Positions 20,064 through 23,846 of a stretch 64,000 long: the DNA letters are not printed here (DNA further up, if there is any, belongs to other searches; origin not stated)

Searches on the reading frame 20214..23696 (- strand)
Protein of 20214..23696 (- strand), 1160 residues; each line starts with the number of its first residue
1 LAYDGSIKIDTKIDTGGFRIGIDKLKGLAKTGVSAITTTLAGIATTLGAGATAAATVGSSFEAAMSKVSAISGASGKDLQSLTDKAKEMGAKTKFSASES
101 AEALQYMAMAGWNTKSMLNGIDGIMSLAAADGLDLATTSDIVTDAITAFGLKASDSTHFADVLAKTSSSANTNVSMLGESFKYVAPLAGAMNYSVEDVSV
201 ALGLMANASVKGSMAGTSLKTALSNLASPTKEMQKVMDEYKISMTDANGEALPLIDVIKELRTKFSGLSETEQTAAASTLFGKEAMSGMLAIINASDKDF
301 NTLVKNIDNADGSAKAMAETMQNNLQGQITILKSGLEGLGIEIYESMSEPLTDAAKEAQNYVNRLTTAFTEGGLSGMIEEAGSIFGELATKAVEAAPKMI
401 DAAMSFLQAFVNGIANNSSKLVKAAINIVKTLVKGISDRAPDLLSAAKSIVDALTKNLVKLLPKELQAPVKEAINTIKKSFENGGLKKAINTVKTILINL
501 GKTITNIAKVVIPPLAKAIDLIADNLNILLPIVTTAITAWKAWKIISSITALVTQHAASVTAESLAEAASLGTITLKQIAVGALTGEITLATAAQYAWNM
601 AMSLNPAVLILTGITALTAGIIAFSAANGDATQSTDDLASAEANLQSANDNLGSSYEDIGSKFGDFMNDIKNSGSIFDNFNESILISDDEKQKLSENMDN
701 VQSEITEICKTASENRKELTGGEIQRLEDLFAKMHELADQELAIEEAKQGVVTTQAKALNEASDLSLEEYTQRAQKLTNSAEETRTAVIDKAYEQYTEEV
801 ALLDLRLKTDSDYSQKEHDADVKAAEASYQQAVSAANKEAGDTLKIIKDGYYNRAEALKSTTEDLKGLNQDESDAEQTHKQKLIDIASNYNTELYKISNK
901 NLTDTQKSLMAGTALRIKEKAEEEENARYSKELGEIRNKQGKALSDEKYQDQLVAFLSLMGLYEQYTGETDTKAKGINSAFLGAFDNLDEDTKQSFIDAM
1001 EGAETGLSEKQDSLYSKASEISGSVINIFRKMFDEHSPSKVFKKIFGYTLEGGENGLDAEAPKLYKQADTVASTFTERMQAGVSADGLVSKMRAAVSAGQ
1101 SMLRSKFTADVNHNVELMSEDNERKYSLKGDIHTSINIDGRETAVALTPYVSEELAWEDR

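Call 35: search_protein_families(library=pfam, proteins=[window:20214-23696:-], max_evalue=0.001)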
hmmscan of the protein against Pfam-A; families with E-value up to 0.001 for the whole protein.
window:20214-23696:- (1160 aa): 1 family
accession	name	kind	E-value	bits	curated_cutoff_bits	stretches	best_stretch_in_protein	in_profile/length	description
PF10145.14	PhageMin_Tail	-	2.7e-57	194.3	33.2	1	84-282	2-201/201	Phage-related minor tail protein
